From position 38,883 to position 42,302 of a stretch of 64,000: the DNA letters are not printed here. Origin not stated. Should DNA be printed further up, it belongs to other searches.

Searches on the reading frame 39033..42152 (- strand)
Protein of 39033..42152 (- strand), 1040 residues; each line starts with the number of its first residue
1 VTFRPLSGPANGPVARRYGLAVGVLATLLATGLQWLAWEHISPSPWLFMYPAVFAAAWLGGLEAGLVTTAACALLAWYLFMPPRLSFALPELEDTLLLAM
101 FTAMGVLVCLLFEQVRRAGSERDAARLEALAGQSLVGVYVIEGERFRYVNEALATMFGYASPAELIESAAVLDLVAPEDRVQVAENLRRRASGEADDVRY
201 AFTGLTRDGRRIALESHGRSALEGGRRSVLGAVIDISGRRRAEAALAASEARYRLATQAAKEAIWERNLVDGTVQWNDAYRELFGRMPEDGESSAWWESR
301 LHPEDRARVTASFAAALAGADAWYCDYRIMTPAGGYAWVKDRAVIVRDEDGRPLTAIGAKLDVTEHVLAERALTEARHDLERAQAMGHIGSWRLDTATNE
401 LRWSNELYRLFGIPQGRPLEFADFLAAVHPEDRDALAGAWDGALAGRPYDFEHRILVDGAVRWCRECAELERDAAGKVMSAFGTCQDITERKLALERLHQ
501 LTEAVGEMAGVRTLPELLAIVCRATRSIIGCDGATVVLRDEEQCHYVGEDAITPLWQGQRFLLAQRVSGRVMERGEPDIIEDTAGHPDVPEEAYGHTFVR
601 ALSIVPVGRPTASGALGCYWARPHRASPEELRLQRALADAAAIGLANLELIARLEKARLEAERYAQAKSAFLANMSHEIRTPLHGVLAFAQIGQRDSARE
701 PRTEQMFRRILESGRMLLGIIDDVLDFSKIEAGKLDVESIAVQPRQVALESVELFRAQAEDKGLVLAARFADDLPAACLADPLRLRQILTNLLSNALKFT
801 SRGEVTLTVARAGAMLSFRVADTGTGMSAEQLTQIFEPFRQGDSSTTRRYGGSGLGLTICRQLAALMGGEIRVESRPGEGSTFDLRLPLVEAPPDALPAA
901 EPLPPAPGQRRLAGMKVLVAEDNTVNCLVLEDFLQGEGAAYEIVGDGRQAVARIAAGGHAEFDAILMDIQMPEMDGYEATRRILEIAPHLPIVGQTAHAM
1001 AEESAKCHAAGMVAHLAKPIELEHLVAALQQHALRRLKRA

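Call 46: search_protein_families(library=pfam, proteins=[window:39033-42152:-], max_evalue=0.001)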
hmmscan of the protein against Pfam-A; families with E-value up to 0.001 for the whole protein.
window:39033-42152:- (1040 aa): 12 families
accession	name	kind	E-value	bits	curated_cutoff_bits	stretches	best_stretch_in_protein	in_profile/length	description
PF08447.18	PAS_3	-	1.3e-40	137.9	25.6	3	274-358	2-87/89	PAS fold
PF02518.31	HATPase_c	-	2.2e-32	112.2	26.4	1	781-889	2-109/111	Histidine kinase-, DNA gyrase B-, and HSP90-like ATPase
PF00072.30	Response_reg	-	1.1e-21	77.5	30.2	1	917-1029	1-110/111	Response regulator receiver domain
PF08448.16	PAS_4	-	3.6e-21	75.9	23.1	3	411-492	28-109/110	PAS fold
PF00512.31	HisKA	-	3.2e-19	69.2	26.9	1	667-733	1-66/66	His Kinase A (phospho-acceptor) domain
PF00989.32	PAS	-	7.2e-18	65.1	22.6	2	133-236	9-113/113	PAS fold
PF13493.11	DUF4118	-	9.4e-17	61.2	28.4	1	21-119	2-101/107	Domain of unknown function (DUF4118)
PF13188.13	PAS_8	-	9.2e-12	44.9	21.8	1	125-180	1-55/65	PAS domain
PF13185.12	GAF_2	-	4.2e-11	43.6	28.6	1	512-645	2-135/136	GAF domain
PF13426.13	PAS_9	-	5.1e-08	33.6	27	0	145-237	12-102/103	PAS domain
PF01590.32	GAF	-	1.4e-07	32.5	22.4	1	514-644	2-132/133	GAF domain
PF13492.12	GAF_3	-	0.00082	20.2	27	0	514-647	2-129/129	GAF domain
